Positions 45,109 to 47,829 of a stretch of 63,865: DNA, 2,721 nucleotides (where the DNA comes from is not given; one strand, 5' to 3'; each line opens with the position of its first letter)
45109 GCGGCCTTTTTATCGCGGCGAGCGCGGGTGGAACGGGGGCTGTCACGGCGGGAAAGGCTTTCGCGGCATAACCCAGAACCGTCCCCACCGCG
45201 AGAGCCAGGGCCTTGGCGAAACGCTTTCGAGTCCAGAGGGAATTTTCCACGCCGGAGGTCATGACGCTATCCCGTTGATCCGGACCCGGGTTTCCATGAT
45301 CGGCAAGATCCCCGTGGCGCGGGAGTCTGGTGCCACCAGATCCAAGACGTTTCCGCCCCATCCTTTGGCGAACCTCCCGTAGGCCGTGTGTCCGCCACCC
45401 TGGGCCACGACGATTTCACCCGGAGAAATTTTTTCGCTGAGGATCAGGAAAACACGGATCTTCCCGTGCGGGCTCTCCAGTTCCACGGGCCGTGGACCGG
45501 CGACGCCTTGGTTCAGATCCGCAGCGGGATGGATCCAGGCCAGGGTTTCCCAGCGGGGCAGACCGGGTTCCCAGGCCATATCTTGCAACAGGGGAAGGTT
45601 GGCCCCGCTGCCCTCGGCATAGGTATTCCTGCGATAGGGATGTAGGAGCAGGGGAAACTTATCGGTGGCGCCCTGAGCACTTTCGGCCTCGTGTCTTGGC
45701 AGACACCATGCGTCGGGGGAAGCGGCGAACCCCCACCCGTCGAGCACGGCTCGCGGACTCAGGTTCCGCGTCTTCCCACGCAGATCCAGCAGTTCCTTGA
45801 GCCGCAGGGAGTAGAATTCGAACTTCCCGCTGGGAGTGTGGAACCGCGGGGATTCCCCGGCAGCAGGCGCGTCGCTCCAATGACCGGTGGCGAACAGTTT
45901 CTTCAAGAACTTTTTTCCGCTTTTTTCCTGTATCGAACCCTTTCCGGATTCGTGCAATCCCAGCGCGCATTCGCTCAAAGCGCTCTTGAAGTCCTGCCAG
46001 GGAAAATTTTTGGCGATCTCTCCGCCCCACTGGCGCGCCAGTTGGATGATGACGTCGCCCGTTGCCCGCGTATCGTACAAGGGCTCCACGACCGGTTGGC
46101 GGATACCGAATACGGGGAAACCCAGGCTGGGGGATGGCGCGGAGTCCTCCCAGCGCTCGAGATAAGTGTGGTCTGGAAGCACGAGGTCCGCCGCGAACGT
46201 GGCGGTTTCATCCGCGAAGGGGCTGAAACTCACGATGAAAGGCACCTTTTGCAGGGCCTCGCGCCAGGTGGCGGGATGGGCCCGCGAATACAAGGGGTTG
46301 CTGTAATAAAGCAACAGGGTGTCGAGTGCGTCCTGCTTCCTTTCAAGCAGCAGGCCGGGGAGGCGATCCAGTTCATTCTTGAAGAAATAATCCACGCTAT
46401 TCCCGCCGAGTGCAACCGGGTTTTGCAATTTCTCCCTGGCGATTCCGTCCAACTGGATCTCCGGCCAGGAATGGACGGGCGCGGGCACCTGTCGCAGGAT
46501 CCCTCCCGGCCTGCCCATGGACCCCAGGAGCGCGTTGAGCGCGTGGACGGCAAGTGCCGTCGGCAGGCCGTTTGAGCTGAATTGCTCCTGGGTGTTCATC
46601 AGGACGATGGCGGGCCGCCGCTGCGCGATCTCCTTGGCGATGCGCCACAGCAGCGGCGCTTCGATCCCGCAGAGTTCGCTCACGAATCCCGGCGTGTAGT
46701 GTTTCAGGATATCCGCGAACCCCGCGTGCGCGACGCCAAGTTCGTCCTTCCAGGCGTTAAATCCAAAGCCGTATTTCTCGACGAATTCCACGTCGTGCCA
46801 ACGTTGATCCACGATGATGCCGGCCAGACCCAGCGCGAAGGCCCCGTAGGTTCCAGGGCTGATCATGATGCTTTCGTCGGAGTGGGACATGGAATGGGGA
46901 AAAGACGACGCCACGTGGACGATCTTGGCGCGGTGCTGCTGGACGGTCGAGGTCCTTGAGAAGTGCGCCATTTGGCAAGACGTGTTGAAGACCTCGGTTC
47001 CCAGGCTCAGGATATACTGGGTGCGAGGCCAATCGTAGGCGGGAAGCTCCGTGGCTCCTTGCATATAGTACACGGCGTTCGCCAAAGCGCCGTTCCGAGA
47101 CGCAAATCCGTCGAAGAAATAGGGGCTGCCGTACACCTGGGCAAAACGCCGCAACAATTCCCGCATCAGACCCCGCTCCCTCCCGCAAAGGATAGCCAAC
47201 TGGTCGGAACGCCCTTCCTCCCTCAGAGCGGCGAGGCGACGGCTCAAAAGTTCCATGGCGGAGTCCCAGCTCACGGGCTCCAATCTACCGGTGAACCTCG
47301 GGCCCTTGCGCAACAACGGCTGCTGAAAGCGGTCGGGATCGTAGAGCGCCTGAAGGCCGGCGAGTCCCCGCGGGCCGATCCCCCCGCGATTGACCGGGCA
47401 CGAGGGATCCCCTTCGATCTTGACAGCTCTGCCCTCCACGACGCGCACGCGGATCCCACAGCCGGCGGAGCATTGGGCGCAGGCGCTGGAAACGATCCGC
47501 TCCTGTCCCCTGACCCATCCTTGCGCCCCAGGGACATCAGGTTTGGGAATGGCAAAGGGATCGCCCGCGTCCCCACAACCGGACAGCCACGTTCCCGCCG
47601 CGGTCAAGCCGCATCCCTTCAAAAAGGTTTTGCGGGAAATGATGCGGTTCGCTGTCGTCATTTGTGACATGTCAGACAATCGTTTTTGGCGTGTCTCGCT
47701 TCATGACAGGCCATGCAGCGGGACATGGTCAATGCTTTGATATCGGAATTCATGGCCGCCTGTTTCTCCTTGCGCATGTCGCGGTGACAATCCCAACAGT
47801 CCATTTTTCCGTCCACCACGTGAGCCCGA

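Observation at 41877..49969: Seven-gene operon linking a Cyc2/Cyt572-like outer-membrane porin-cytochrome to a minimal ACIII/Qrc-type quinone module: candidate extracellular electron-transfer conduit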

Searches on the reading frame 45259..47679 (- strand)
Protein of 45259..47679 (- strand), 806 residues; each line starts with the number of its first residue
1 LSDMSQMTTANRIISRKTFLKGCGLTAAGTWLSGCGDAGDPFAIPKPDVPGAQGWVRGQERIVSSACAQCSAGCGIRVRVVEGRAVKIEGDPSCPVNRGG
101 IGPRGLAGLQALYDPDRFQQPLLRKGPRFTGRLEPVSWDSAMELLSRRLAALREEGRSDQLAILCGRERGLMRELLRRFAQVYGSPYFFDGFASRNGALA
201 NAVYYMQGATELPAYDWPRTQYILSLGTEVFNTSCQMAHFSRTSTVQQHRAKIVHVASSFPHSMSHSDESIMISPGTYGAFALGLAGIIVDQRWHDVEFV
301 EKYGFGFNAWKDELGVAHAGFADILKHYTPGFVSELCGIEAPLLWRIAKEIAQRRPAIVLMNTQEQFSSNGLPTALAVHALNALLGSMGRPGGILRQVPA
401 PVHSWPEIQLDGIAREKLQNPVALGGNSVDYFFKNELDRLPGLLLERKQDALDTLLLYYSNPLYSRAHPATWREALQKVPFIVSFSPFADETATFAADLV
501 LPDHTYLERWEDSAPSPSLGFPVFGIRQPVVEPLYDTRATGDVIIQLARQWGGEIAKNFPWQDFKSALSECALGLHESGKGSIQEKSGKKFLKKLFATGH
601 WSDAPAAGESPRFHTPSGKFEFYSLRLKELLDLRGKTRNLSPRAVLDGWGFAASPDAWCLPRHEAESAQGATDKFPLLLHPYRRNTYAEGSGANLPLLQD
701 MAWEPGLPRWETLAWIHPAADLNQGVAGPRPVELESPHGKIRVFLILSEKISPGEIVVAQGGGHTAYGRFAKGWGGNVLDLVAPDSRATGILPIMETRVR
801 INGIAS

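Call 3: search_protein_families(library=pfam, proteins=[window:45259-47679:-], max_evalue=0.01)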
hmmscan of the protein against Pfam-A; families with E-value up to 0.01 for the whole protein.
window:45259-47679:- (806 aa): 3 families
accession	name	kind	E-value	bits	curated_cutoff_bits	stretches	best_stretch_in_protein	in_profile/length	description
PF00384.28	Molybdopterin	-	3.9e-20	72.6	24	1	117-548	1-351/353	Molybdopterin oxidoreductase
PF04879.21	Molybdop_Fe4S4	-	2.7e-12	46.9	22.7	1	61-113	2-54/55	Molybdopterin oxidoreductase Fe4S4 domain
PF01568.27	Molydop_binding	-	5.5e-05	23.6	26.8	1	712-779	29-92/110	Molydopterin dinucleotide binding domain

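Call 4: search_protein_families(library=ncbifam, proteins=[window:45259-47679:-], max_evalue=0.01)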
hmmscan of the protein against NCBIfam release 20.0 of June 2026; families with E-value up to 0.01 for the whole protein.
window:45259-47679:- (806 aa): 24 families
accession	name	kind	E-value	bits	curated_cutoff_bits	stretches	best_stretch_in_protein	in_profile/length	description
NF041783.2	mnquin_red_QrcB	equivalog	5.9e-76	256.1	440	2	57-555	47-507/695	menaquinone reductase molybdopterin-binding-like subunit QrcB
NF012032.0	PRK15488.1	equivalog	1.3e-74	251.6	694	1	14-636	3-624/759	thiosulfate reductase PhsA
NF041714.1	arsenate_red_ArrA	equivalog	1.4e-71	241.8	1600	2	16-570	5-585/848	arsenate respiratory reductase molybdopterin-containing subunit ArrA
TIGR02166.1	dmsA_ynfE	subfamily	8.2e-41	139.9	777.7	2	14-394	1-397/794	DMSO/selenate family reductase complex A subunit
TIGR01591.1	Fdh-alpha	equivalog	9.3e-33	113.2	666.25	2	66-393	2-316/672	formate dehydrogenase subunit alpha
TIGR03479.1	DMSO_red_II_alp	subfamily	1.5e-30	106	984.75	2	64-300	60-303/913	molybdopterin-dependent oxidoreductase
NF041885.1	selenate_YnfE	exception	2.7e-24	85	1675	2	14-393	3-403/805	selenate/tellurate reductase subunit YnfE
NF047855.1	AssmNtatRedNasC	equivalog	9e-23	80.4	1100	2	59-314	17-273/708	assimilatory nitrate reductase catalytic subunit NasC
NF041884.1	selenate_YnfF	exception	3.5e-20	71.5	1650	1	14-393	1-396/798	selenate/tellurate reductase subunit YnfF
NF041513.1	formate_DH_Act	exception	3.8e-19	68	1400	1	59-159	39-137/1067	formate dehydrogenase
NF011566.1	PRK14990.1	exception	6.5e-18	64.1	1600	1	57-394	53-417/814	dimethylsulfoxide reductase subunit A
TIGR01553.1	formate-DH-alph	equivalog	1.7e-16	59.2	814.2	1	14-154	2-141/1009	formate dehydrogenase-N subunit alpha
NF010055.0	PRK13532.1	equivalog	1.1e-14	53.6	904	1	65-165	45-148/830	nitrate reductase catalytic subunit NapA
TIGR00509.1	bisC_fam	subfamily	9.2e-14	50.6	1017.55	1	268-393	223-342/772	molybdopterin guanine dinucleotide-containing S/N-oxide reductase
NF011567.1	PRK14991.1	equivalog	2.3e-13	48.9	1750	1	476-544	649-716/1022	tetrathionate reductase subunit TtrA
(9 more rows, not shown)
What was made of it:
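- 45259..47661 (-): g4: Tat-type/lipobox Mo-bisPGD-family subunit, probably cofactor-less (QrcB/ActB-like scaffold). Calls 3 and 4 (QrcB 256, PhsA 252, ArrA 242 bits, all below cut-offs).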

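Call 19: search_solved_structures(query=window:45259-47679:-, max_evalue=1e-10, show_alignments=3)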
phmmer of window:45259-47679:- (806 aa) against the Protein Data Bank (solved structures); distinct sequences matched with E-value up to 1e-10: 29.
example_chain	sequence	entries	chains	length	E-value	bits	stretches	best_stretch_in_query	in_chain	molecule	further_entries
6cz7_A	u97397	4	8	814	8.5e-62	212.7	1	63-773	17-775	ArrA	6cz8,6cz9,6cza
2vpw_A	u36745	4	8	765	1.1e-36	129.7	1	54-629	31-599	THIOSULFATE REDUCTASE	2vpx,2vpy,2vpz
7qv7_S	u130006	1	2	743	4.4e-22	81.3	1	59-508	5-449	Hydrogen dependent carbon dioxide reductase subunit FdhF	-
9vap_A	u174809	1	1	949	1.6e-20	76.2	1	14-393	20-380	Formate dehydrogenase molybdopterin-binding subunit FdhA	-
2jio_A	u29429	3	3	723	1.1e-19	73.4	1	60-394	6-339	PERIPLASMIC NITRATE REDUCTASE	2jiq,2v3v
2jim_A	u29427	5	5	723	5.5e-19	71.1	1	60-394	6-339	PERIPLASMIC NITRATE REDUCTASE | PROTEIN (PERIPLASMIC NITRATE REDUCTASE)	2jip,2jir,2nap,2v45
6f0k_B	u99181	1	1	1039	1.6e-17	66.3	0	76-191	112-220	Fe-S-cluster-containing hydrogenase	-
4ydd_A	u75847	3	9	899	3.9e-17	65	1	91-300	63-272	DMSO reductase family type II enzyme, molybdopterin subunit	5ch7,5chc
5e7o_A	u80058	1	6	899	4.3e-17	64.8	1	91-300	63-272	DMSO reductase family type II enzyme, molybdopterin subunit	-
8k9e_B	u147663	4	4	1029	1.5e-16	63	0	14-229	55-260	Fe-S-cluster-containing hydrogenase components 1-like protein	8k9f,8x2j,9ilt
1aa6_A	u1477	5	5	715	2.6e-16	62.3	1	63-558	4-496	FORMATE DEHYDROGENASE H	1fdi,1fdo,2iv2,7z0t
9rjz_A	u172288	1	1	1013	2.6e-13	52.4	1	15-157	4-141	Formate dehydrogenase, alpha subunit, selenocysteine-containing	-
9rjy_A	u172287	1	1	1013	2.6e-13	52.3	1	15-157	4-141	Formate dehydrogenase, alpha subunit, selenocysteine-containing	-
9rk0_A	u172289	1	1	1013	2.6e-13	52.3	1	15-157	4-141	Formate dehydrogenase, alpha subunit, selenocysteine-containing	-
6sdr_A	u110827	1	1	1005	2.7e-13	52.3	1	15-157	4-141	Formate dehydrogenase, alpha subunit, selenocysteine-containing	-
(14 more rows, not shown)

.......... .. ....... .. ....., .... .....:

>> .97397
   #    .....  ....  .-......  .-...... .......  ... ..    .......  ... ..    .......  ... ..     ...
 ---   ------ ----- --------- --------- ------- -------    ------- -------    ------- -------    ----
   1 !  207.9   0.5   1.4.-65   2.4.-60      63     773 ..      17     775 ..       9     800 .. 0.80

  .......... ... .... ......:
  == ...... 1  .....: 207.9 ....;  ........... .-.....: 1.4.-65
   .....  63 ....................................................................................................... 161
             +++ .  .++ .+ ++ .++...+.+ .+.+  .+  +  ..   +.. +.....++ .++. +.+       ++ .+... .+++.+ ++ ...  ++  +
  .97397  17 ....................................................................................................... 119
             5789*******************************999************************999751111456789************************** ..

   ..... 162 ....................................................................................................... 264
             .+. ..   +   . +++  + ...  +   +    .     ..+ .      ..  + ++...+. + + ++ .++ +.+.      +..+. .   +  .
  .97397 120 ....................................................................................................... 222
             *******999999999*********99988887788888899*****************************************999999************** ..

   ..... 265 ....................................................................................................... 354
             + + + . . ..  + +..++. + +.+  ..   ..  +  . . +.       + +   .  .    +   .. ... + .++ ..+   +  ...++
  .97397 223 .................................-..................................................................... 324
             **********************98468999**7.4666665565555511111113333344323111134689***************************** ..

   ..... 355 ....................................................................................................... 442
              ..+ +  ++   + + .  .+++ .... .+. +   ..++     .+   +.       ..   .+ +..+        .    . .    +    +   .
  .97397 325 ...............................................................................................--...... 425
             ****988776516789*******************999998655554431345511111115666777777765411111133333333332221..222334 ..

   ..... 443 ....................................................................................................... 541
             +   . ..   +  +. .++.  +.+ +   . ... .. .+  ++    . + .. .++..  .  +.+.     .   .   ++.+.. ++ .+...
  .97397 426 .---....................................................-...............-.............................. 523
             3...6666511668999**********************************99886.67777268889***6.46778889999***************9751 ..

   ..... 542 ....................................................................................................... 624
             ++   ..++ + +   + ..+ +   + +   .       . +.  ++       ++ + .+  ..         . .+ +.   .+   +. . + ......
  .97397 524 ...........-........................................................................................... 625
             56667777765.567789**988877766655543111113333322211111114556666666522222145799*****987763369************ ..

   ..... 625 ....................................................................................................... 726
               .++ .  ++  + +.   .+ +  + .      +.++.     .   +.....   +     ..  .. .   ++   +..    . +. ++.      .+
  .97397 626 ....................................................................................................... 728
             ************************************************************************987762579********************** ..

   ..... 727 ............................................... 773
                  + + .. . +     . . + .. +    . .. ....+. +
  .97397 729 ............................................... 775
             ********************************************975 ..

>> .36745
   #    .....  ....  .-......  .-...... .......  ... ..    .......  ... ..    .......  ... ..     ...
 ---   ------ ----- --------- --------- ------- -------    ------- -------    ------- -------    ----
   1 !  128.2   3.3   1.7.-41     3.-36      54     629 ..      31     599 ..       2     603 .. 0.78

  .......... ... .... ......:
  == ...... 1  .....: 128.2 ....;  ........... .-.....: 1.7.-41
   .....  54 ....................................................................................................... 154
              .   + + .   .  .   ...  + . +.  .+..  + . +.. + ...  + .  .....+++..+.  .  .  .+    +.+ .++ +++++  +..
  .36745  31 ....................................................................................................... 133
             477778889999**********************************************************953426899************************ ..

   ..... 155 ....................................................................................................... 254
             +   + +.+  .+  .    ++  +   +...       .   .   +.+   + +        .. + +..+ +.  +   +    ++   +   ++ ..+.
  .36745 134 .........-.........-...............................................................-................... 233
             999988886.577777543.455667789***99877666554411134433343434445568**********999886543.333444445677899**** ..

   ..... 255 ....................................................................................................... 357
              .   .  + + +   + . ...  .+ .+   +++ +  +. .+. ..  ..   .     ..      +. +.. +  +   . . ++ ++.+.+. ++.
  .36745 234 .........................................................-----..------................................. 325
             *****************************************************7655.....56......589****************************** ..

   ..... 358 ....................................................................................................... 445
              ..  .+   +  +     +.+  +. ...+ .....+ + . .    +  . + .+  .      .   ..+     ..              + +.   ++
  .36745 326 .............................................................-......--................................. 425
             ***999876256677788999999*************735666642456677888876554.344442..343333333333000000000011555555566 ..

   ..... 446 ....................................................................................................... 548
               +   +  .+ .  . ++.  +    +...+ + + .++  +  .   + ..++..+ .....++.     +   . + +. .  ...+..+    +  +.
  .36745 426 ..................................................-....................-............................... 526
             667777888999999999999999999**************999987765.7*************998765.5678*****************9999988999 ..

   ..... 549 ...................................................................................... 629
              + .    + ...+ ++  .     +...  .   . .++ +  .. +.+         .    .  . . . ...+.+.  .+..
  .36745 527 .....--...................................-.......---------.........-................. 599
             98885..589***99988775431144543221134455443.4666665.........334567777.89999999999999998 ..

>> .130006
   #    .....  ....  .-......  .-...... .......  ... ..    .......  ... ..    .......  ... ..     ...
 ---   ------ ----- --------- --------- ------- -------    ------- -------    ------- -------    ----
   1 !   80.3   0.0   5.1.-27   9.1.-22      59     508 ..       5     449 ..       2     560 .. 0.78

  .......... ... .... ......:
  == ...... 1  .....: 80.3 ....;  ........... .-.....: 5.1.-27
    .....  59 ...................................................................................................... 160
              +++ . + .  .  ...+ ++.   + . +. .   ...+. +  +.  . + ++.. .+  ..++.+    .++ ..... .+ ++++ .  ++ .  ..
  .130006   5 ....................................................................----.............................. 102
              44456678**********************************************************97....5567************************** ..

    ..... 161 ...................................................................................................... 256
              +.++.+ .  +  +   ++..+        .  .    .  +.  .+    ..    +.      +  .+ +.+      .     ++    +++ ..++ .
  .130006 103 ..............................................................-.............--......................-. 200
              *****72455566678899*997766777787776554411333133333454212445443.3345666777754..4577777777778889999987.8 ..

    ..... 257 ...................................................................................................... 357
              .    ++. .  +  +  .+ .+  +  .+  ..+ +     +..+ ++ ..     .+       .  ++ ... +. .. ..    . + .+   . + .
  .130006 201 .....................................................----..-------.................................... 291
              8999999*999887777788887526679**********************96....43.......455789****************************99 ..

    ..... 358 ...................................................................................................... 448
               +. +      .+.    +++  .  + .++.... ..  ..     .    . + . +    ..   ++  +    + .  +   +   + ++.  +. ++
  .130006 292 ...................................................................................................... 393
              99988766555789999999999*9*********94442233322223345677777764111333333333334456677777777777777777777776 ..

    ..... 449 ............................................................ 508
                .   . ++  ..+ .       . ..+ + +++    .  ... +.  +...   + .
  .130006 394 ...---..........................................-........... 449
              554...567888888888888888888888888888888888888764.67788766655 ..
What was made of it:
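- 45259..47661 (-): Call 19 (ArrA 6cz7, E 8.5e-62; the Cys-ligand column is Arg; CPRG is GPRG).
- g4's best solved relatives are ArrA (E 8.5e-62) and PsrA (1e-36) (call 19).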

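Call 21: find_homologous_proteins(query=window:45259-47661:-, max_evalue=1e-20)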
Query window:45259-47661:- (800 aa): 1498 proteins with E <= 1e-20 among 8000 candidates; the best 120 are listed.
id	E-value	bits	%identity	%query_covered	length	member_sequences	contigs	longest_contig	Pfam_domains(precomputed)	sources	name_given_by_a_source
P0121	0.0e+0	1870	100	100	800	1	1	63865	PF00384.28,PF04879.22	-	-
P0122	2.3e-249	848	51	99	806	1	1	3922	PF00384.28,PF01568.28,PF04879.22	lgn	-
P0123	7.4e-249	846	50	99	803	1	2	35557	PF00384.28,PF01568.28,PF04879.22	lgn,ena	-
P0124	6.1e-246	837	49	100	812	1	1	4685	PF00384.28,PF01568.28,PF04879.22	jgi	jgi:anaerobic selenocysteine-containing dehydrogenase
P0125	5.2e-241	821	49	100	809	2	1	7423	PF00384.28,PF01568.28,PF04879.22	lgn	-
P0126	8.4e-239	813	49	99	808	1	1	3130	PF00384.28,PF01568.28,PF04879.22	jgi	jgi:anaerobic selenocysteine-containing dehydrogenase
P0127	1.6e-238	812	50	99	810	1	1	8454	PF00384.28,PF01568.28,PF04879.22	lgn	-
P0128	9.0e-238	810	49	96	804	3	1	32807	PF00384.28,PF01568.28,PF04879.22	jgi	jgi:anaerobic selenocysteine-containing dehydrogenase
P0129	2.1e-237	809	48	99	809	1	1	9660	PF00384.28,PF01568.28,PF04879.22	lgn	-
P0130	2.1e-237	809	50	100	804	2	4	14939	PF00384.28,PF01568.28,PF04879.22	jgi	jgi:anaerobic selenocysteine-containing dehydrogenase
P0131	2.7e-237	808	49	97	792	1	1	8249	PF00384.28,PF01568.28,PF04879.22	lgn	-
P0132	1.1e-236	806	48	99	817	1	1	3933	PF00384.28,PF01568.28,PF04879.22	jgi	jgi:anaerobic selenocysteine-containing dehydrogenase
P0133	1.9e-236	805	48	96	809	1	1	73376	PF00384.28,PF01568.28,PF04879.22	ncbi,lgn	-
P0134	6.0e-235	800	47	99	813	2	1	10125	PF00384.28,PF01568.28,PF04879.22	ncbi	ncbi:MAG: molybdopterin-dependent oxidoreductase [Planctomycetota bacterium]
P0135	6.7e-234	797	49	94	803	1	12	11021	PF00384.28,PF01568.28,PF04879.22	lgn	-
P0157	2.9e-217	742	46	96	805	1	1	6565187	PF00384.28,PF01568.28,PF04879.22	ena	-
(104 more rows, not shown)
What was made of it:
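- In relatives of probable Planctomycetota origin (the named close g4 homologues are mostly labelled Planctomycetota, call 21), the same four-gene module sits among multihaem cytochromes and cytochrome c maturation genes.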

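Call 23: find_encoding_contigs(protein=P0123, flank=8000, max_places=2)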
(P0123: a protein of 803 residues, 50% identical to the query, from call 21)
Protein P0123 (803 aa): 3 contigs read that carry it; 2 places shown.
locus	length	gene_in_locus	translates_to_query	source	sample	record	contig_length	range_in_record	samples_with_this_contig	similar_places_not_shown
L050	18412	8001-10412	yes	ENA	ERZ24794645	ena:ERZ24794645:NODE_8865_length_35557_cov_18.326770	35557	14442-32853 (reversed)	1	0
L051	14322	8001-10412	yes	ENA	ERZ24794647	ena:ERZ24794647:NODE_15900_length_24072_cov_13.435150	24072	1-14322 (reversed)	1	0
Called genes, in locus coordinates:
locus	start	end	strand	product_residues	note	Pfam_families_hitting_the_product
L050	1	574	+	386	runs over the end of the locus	PF18130:ATPgrasp_N, PF02786:CPSase_L_D2, PF02222:ATP-grasp, PF13535:ATP-grasp_4 (weak), PF18603:LAL_C2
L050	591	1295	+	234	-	PF11453:DUF2950 (faint)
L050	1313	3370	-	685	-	PF01578:Cytochrom_C_asm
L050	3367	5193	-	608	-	PF05140:ResB (weak)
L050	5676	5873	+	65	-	PF07927:HicA_toxin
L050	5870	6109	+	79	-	-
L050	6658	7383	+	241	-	PF22113:Mtrc-MtrF_II-IV_dom (faint), PF09699:Paired_CXXCH_1 (faint), PF14522:Cytochrome_C7 (faint), PF13435:Cytochrome_C554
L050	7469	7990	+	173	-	PF02085:Cytochrom_CIII (faint), PF22113:Mtrc-MtrF_II-IV_dom (faint), PF14537:Cytochrom_c3_2 (faint), PF14522:Cytochrome_C7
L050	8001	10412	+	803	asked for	PF04879:Molybdop_Fe4S4, PF00384:Molybdopterin, PF01568:Molydop_binding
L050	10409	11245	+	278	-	PF13183:Fer4_8 (faint), PF13187:Fer4_9 (faint), PF13534:Fer4_17 (faint), PF00037:Fer4 (weak), PF12797:Fer4_2 (weak), PF12838:Fer4_7 (weak), PF13247:Fer4_11, PF12838:Fer4_7 (weak), +5 more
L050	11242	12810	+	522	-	PF03916:NrfD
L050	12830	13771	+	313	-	PF00781:DAGK_cat, PF19279:YegS_C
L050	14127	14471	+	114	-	PF14076:DUF4258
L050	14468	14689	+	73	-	-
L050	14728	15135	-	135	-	PF01850:PIN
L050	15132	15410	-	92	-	-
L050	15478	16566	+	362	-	PF02223:Thymidylate_kin (faint)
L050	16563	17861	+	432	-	PF00155:Aminotran_1_2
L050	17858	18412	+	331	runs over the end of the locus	PF01040:UbiA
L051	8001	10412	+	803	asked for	PF04879:Molybdop_Fe4S4, PF00384:Molybdopterin, PF01568:Molydop_binding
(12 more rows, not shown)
